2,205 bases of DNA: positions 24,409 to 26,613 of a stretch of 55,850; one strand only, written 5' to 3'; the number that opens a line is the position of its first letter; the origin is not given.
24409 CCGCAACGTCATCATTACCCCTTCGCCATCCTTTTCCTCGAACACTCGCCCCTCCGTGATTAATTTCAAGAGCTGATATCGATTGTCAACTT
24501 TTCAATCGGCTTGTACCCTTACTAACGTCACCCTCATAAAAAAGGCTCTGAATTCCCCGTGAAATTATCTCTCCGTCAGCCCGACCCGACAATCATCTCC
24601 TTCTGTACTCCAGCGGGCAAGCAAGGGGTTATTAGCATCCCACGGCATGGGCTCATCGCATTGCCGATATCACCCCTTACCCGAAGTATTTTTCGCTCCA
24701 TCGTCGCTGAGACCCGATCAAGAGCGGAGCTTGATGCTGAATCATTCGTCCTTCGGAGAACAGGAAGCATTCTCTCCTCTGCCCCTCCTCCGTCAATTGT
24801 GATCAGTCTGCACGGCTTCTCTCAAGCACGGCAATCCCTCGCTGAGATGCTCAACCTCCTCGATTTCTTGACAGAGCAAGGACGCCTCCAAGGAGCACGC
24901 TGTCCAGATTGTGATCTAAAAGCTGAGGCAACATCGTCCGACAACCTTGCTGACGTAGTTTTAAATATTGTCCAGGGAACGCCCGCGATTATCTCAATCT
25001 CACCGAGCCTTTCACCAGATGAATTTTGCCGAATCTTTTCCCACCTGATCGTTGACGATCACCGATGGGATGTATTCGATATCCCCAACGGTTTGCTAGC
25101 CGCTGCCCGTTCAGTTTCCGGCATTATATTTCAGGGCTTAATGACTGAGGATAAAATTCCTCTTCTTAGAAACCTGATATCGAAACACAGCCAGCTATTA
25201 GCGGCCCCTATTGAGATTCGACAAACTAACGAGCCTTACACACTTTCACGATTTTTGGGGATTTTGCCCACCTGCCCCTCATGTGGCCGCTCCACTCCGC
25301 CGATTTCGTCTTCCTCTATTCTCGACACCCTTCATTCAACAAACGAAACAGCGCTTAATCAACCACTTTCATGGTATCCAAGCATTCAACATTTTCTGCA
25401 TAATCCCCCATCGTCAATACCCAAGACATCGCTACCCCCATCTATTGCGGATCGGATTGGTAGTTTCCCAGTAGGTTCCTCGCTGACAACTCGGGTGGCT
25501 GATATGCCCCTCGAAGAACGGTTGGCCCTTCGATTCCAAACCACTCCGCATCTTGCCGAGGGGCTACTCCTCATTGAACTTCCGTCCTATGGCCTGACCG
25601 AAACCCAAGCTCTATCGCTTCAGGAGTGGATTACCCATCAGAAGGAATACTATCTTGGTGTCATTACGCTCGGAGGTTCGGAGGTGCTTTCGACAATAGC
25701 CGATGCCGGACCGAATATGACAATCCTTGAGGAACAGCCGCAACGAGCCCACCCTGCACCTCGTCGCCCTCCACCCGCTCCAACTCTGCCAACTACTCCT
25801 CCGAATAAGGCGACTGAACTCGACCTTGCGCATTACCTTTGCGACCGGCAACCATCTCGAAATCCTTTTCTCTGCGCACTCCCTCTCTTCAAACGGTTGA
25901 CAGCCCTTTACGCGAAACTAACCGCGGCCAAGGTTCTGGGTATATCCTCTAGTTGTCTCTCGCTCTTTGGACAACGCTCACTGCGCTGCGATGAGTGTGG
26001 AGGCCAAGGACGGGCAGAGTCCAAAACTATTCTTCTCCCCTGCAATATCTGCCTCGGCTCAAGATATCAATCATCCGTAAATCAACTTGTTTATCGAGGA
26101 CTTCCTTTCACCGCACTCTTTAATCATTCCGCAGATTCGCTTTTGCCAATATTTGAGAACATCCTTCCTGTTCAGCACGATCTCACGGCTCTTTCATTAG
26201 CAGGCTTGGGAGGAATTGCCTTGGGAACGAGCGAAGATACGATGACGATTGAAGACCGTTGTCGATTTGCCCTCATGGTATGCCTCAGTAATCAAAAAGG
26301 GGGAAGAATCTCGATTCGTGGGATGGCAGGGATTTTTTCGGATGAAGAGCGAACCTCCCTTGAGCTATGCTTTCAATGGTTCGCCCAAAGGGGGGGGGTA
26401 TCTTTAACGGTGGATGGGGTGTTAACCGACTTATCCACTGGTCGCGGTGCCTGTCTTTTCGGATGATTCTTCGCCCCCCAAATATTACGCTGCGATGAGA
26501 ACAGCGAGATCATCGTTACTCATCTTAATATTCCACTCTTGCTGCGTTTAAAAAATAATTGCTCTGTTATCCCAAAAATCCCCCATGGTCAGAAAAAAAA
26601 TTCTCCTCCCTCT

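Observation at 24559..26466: UvrA-derived pseudo-ATPase: nucleotide-binding motifs eroded, zinc-module cysteines kept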

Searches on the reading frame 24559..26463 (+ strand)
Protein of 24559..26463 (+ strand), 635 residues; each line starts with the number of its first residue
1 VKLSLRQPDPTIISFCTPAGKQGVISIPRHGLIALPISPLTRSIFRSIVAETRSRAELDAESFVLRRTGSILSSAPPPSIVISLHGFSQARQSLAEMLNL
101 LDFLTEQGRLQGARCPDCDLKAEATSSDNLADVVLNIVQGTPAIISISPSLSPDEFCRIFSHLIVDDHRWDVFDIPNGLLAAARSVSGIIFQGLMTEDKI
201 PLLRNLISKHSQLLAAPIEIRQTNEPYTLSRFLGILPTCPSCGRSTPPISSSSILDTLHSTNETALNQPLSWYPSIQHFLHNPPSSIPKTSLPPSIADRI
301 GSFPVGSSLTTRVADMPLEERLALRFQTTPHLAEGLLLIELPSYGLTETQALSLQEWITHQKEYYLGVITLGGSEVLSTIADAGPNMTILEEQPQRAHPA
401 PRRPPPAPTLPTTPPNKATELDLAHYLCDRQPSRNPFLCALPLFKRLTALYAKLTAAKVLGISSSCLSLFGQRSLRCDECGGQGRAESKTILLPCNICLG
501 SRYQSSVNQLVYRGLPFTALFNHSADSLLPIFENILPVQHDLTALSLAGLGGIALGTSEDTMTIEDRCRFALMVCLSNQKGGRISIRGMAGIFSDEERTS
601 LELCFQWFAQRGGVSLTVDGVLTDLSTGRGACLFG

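Call 3: search_protein_families(library=pfam, proteins=[window:24559-26463:+], max_evalue=10)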
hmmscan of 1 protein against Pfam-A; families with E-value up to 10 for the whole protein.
window:24559-26463:+ (635 aa): 5 families
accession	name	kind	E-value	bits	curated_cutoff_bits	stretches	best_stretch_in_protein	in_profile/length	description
PF24292.1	DUF7479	-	0.071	13.7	27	1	217-244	11-38/60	Domain of unknown function (DUF7479)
PF00684.25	DnaJ_CXXCXGXG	-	0.35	11.6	32.7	1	477-509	1-32/65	DnaJ central domain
PF23783.1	Zn_ribbon_TiaS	-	0.44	10.8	27.3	1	107-123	14-30/41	TiaS C-terminal zinc ribbon domain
PF07295.17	DUF1451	-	1.5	9.4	26.1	1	471-504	110-143/146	Zinc-ribbon containing domain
PF24460.1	DUF7575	-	8.5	6.3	28.5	1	237-246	4-13/28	Domain of unknown function (DUF7575)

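Call 4: search_protein_families(library=ncbifam, proteins=[window:24559-26463:+], max_evalue=10)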
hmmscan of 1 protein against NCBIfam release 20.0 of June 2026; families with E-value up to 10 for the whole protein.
window:24559-26463:+ (635 aa): 3 families
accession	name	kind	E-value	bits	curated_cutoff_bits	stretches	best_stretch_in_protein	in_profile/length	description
TIGR00630.1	uvra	equivalog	2.8e-13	49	729.8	1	439-583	702-850/924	excinuclease ABC subunit UvrA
NF001503.0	PRK00349.1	equivalog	2.6e-12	45.6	1147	1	441-583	706-852/943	excinuclease ABC subunit UvrA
NF001885.0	PRK00635.1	equivalog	4.4e-09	34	3054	1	446-567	1580-1705/1809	excinuclease ABC subunit A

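Call 5: search_solved_structures(query=window:24559-26463:+, max_evalue=10, show_alignments=3)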
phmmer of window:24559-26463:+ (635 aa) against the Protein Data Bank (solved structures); distinct sequences matched with E-value up to 10: 11.
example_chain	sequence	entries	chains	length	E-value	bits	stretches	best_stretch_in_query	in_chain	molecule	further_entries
3pih_A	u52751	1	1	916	2.2e-14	56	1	429-584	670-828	UvrABC system protein A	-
6n9l_A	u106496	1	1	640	1.4e-13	53.4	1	429-584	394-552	UvrABC system protein A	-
9ga5_A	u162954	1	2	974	3.9e-11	45.3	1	429-584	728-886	UvrABC system protein A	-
3zqj_A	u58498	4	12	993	4.1e-11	45.2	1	429-584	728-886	UVRABC SYSTEM PROTEIN A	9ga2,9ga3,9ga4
9gxu_A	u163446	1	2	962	1.5e-10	43.4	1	427-583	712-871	UvrABC system protein A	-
9gxw_A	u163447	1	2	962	1.5e-10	43.4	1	427-583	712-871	UvrABC system protein A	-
9gxk_A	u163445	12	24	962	1.5e-10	43.4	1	427-583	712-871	UvrABC system protein A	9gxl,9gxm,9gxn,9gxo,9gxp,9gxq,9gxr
3ux8_A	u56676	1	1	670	5.1e-09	38.3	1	421-584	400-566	Excinuclease ABC, A subunit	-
2r6f_A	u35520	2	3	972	9e-09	37.5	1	421-584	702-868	Excinuclease ABC subunit A | Excinuclease ABC, A subunit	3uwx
2vf7_A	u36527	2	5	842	6.4e-06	28.1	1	437-583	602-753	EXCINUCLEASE ABC, SUBUNIT A. | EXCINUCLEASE ABC SUBUNIT A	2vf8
2nsf_A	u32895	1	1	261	1.3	10.5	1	301-345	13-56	Hypothetical protein Cgl3021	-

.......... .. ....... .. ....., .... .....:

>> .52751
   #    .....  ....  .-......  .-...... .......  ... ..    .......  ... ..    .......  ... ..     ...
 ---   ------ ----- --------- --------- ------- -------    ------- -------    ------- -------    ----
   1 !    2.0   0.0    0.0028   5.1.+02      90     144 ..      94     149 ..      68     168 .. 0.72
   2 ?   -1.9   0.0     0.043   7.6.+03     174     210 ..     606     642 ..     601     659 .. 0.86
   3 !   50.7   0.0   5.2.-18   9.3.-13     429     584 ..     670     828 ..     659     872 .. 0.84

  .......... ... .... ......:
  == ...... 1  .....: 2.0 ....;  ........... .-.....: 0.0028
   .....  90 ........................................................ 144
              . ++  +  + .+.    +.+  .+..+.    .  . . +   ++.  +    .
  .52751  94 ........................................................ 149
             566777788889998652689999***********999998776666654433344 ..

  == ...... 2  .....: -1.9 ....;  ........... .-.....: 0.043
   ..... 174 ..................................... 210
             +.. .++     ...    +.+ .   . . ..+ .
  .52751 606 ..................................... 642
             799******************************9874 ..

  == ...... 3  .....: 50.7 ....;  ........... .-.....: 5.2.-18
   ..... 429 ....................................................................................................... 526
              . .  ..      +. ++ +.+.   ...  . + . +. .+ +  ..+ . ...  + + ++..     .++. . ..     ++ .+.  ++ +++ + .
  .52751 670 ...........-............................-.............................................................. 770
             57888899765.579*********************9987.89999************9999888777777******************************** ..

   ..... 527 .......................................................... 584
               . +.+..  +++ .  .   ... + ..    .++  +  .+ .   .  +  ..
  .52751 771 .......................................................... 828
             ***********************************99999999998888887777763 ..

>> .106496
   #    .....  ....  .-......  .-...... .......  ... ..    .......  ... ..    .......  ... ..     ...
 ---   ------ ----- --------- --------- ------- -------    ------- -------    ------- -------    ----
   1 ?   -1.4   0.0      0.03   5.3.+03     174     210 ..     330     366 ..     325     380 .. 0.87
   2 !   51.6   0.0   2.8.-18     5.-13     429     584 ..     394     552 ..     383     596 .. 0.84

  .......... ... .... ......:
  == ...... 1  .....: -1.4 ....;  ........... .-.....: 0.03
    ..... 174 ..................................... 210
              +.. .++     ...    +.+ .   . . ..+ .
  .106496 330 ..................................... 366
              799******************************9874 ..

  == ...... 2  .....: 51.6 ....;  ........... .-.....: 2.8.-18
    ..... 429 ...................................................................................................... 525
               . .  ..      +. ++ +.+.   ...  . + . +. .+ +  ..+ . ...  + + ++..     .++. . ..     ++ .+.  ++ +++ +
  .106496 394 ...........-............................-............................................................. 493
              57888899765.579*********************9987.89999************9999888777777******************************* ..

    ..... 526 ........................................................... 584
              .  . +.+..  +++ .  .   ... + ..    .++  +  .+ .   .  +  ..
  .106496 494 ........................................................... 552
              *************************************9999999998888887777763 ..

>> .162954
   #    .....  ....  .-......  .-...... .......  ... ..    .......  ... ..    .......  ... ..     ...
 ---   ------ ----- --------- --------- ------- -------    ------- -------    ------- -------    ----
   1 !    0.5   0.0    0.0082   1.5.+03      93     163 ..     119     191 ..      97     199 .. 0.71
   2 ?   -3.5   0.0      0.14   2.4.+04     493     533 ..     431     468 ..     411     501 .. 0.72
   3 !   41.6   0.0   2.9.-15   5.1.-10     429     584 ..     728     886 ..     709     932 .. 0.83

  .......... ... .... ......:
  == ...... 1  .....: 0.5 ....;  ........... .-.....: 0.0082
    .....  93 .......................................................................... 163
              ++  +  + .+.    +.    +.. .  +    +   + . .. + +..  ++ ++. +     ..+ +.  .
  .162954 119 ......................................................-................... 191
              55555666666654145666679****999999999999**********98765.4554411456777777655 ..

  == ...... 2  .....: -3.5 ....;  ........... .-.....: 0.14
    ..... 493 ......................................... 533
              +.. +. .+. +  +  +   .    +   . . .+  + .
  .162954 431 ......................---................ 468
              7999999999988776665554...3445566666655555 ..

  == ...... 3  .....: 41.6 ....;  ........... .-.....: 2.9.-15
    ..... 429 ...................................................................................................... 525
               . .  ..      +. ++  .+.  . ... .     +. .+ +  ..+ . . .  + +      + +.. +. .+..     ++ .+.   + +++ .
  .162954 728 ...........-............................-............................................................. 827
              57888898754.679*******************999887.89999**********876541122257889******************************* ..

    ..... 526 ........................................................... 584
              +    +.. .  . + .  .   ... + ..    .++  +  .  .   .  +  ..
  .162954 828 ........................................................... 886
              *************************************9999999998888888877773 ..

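Call 6: find_homologous_proteins(query=window:24559-26463:+, max_evalue=0.001)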
Query window:24559-26463:+ (635 aa): 10 proteins with E <= 0.001 among 8000 candidates.
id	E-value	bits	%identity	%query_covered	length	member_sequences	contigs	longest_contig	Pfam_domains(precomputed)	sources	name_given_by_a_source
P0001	0.0e+0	1421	100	100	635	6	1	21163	-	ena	-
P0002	8.9e-296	1000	80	86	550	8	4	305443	-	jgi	jgi:hypothetical protein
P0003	1.7e-6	45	27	21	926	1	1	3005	PF17760.7,PF06745.20,PF17755.7,PF01443.25,PF00005.34,PF13555.13,PF13671.13,PF02463.26,PF13481.13,PF13304.13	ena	-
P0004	2.3e-6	45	30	24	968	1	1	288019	PF17760.7,PF17755.7,PF00005.34,PF13555.13,PF20703.4,PF13238.13,PF02463.26,PF13481.13,PF13304.13,PF13191.13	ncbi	-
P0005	7.0e-6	43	27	24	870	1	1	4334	PF17760.7,PF00005.34,PF13175.13,PF13555.13,PF03193.23,PF02463.26,PF13304.13,PF13191.13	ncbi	-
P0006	6.2e-5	40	23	26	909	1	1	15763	PF17760.7,PF17755.7,PF00005.34,PF13555.13,PF20703.4,PF02463.26,PF13304.13,PF13191.13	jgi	-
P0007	1.8e-4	38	26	26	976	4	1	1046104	PF17760.7,PF17755.7,PF00005.34,PF13476.13,PF13555.13,PF13671.13,PF03193.23,PF20703.4,PF02463.26,PF13191.13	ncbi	-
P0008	2.2e-4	38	27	24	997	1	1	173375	PF17760.7,PF17755.7,PF00005.34,PF13555.13,PF03193.23,PF20703.4,PF02463.26,PF13304.13,PF20720.4,PF13191.13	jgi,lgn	-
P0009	2.6e-4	38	26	24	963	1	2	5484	PF17760.7,PF17755.7,PF00005.34,PF13555.13,PF03193.23,PF20703.4,PF02463.26,PF20720.4,PF13191.13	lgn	-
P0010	5.0e-4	37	27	26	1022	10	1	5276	PF17760.7,PF17755.7,PF00005.34,PF13555.13,PF20703.4,PF02463.26,PF13191.13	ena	-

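Call 9: find_encoding_contigs(protein=P0002, flank=10000, max_places=4)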
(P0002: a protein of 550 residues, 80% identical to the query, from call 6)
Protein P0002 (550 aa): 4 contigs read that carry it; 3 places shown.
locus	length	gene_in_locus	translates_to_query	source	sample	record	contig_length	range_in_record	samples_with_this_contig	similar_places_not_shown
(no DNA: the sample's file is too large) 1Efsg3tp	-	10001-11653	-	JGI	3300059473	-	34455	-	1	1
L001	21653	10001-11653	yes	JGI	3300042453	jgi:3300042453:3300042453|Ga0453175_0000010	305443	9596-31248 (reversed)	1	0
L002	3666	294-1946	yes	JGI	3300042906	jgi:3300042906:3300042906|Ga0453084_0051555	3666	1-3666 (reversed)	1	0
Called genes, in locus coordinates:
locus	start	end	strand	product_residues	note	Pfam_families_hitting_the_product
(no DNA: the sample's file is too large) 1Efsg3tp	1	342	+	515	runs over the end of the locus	PF02446:Glyco_hydro_77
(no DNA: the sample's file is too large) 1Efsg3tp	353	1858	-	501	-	PF02878:PGM_PMM_I, PF02879:PGM_PMM_II, PF02880:PGM_PMM_III, PF00408:PGM_PMM_IV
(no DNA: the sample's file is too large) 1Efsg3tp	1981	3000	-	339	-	PF13624:SurA_N_3 (weak), PF09312:SurA_N (weak), PF00639:Rotamase (weak), PF13145:Rotamase_2 (weak)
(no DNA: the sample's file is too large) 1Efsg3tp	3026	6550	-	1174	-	PF17757:UvrB_inter, PF02559:CarD_TRCF_RID, PF00270:DEAD, PF04851:ResIII, PF00271:Helicase_C, PF22590:Cas3-like_C_2 (faint), PF03461:TRCF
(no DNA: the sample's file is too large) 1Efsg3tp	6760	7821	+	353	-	PF00437:T2SSE, PF13401:AAA_22 (faint)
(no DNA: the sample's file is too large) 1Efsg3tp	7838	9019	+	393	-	PF00437:T2SSE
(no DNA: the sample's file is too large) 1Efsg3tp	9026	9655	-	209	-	PF01126:Heme_oxygenase (faint)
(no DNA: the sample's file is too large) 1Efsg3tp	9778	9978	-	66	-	-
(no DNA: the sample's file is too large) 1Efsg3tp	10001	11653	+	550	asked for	-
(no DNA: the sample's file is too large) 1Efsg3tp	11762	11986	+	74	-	-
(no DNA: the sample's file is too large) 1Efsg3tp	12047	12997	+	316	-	PF01571:GCV_T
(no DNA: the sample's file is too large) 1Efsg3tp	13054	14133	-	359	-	PF00140:Sigma70_r1_2, PF04542:Sigma70_r2, PF04545:Sigma70_r4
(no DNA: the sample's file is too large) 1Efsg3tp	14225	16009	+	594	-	PF05157:MshEN, PF00437:T2SSE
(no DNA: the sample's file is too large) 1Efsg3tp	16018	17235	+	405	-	PF00482:T2SSF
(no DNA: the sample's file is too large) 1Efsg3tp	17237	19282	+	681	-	PF00158:Sigma54_activat, PF14532:Sigma54_activ_2, PF07728:AAA_5 (weak), PF25601:AAA_lid_14, PF02954:HTH_8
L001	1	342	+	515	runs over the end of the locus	PF02446:Glyco_hydro_77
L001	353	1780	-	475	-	PF02878:PGM_PMM_I, PF02879:PGM_PMM_II, PF02880:PGM_PMM_III, PF00408:PGM_PMM_IV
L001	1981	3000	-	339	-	PF13624:SurA_N_3 (weak), PF09312:SurA_N (weak), PF00639:Rotamase (weak), PF13145:Rotamase_2 (weak)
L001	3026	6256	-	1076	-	PF17757:UvrB_inter, PF02559:CarD_TRCF_RID, PF00270:DEAD, PF04851:ResIII, PF00271:Helicase_C, PF22590:Cas3-like_C_2 (faint), PF03461:TRCF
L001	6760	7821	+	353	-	PF00437:T2SSE, PF13401:AAA_22 (faint)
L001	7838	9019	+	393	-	PF00437:T2SSE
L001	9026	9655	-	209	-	PF01126:Heme_oxygenase (faint)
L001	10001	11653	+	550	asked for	-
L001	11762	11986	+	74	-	-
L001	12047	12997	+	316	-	PF01571:GCV_T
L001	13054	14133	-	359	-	PF00140:Sigma70_r1_2, PF04542:Sigma70_r2, PF04545:Sigma70_r4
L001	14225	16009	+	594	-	PF05157:MshEN, PF00437:T2SSE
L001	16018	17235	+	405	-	PF00482:T2SSF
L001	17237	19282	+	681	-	PF00158:Sigma54_activat, PF14532:Sigma54_activ_2, PF07728:AAA_5 (weak), PF25601:AAA_lid_14, PF02954:HTH_8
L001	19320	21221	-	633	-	PF02784:Orn_Arg_deC_N, PF17810:Arg_decarb_HB, PF17944:Arg_decarbox_C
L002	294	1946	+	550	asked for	-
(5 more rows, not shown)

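Call 16: find_related_loci(query=window:24559-26463:+, collection=genome_contigs, flank=10000)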
Query window:24559-26463:+ (635 aa) in genome_contigs; peptide patterns used: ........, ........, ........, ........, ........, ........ (x = any residue, [..] = any of these).
84 stretches matched a pattern; 7 encode a relative of the query (tblastn E <= 1e-3); 7 distinct loci.
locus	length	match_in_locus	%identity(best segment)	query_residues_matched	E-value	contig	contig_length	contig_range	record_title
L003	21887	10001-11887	80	1-629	0e+0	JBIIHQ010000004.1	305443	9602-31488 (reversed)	MAG: Bdellovibrionota bacterium isolate ME2001-08-13pf_3300042453_group1_bin131 Rohwer_bin1193_scaffold_12_c1, whole gen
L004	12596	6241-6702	28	434-583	1e-13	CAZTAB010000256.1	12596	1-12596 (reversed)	MAG TPA_asm: uncultured Verrucomicrobiota bacterium isolate SRP092796_co2_739 genome assembly, contig: k141_6044740, who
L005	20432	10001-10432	28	441-580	2e-13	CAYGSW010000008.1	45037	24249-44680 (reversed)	MAG TPA_asm: uncultured Granulosicoccaceae bacterium isolate ERP117304_co3_182 genome assembly, contig: NODE_1225_length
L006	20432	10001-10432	27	441-580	8e-13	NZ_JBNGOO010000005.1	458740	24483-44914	Granulosicoccus sp. 3-233 NODE_5_length_458740_cov_123.575126, whole genome shotgun sequence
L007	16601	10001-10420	28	443-578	2e-12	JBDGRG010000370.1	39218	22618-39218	MAG: Bradymonadaceae bacterium isolate DAL-Ass_41_94C3R DAL-Ass_41_94C3R_370, whole genome shotgun sequence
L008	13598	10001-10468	27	430-582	1e-9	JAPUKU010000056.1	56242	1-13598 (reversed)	MAG: Acidobacteria bacterium isolate KW1-S15_279 KW1-S15_279_cg56, whole genome shotgun sequence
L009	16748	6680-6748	65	262-284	2e-4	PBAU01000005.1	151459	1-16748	MAG: bacterium isolate SP4379 164940, whole genome shotgun sequence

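Call 21: search_protein_representatives(protein=window:24559-26463:+)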
Query: 635 residues. Proteins with E-value up to 0.001 (for the whole library): 651; up to 1e-10: 39; up to 1e-30: 5. The best 150 are listed.
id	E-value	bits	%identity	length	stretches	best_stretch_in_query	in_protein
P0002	2.8e-296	1000.4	81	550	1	81-625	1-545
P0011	7.3e-105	368.1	35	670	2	9-419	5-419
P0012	1.3e-83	298.0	33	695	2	37-415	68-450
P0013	7.9e-63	229.3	40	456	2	419-599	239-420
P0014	2.0e-33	132.2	35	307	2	421-612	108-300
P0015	1.6e-18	83.0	31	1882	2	432-583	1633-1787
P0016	1.1e-17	80.2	27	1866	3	440-585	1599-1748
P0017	3.2e-17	78.6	31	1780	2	432-582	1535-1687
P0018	3.4e-16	75.3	31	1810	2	438-571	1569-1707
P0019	3.7e-15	71.9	27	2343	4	430-573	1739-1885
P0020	6.1e-15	71.1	28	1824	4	431-573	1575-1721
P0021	6.2e-15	71.1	29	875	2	430-583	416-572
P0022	1.1e-14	70.3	27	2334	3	430-584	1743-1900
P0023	3.3e-14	68.7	28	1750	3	441-583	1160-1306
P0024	1.1e-13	67.0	28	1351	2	429-617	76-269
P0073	7.1e-09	51.1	27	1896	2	432-582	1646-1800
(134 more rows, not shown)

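Call 24: find_homologous_proteins(query=A3, max_evalue=0.00001)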
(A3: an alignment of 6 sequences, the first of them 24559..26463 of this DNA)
Query A3 (6 sequences) (635 aa, profile of the alignment): 10 proteins with E <= 0.00001 among 8000 candidates.
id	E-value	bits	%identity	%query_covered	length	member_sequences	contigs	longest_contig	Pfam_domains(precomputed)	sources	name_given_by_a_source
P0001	3.2e-293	992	100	100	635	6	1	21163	-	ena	-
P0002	1.4e-256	871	80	86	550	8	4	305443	-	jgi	jgi:hypothetical protein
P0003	3.9e-14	70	27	21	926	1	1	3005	PF17760.7,PF06745.20,PF17755.7,PF01443.25,PF00005.34,PF13555.13,PF13671.13,PF02463.26,PF13481.13,PF13304.13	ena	-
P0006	8.8e-14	69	23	26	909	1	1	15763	PF17760.7,PF17755.7,PF00005.34,PF13555.13,PF20703.4,PF02463.26,PF13304.13,PF13191.13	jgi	-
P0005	6.8e-13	66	27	24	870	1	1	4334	PF17760.7,PF00005.34,PF13175.13,PF13555.13,PF03193.23,PF02463.26,PF13304.13,PF13191.13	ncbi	-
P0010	5.0e-11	60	27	26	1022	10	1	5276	PF17760.7,PF17755.7,PF00005.34,PF13555.13,PF20703.4,PF02463.26,PF13191.13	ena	-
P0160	3.9e-10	57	26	24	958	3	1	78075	PF17760.7,PF17755.7,PF00005.34,PF13175.13,PF13555.13,PF03193.23,PF20703.4,PF02463.26,PF13304.13,PF20720.4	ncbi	-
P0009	5.4e-9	53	26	24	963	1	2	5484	PF17760.7,PF17755.7,PF00005.34,PF13555.13,PF03193.23,PF20703.4,PF02463.26,PF20720.4,PF13191.13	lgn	-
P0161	4.9e-8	50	25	17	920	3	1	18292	PF17760.7,PF17755.7,PF00005.34,PF13555.13,PF03193.23,PF20703.4,PF02463.26,PF00684.26,PF13304.13,PF20720.4,PF13191.13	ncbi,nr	ncbi:excinuclease ABC subunit UvrA [Desulfobacterota bacterium AH_259_B03_O07]|nr:excinuclease ABC s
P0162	5.3e-8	50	23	24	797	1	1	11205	PF17760.7,PF17755.7,PF00005.34,PF02463.26,PF00684.26,PF13304.13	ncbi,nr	ncbi:excinuclease ABC subunit UvrA, partial [Candidatus Gottesmanbacteria bacterium]|nr:excinuclease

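Call 29: find_encoding_contigs(protein=P0011, flank=10000, max_places=3)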
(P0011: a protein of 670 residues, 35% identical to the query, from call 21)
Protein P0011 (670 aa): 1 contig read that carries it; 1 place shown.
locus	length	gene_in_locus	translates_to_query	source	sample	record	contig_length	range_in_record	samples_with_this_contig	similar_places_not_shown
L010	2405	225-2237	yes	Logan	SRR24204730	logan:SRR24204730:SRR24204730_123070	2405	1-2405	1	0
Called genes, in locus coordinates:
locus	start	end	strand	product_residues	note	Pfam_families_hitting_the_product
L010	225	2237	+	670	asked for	-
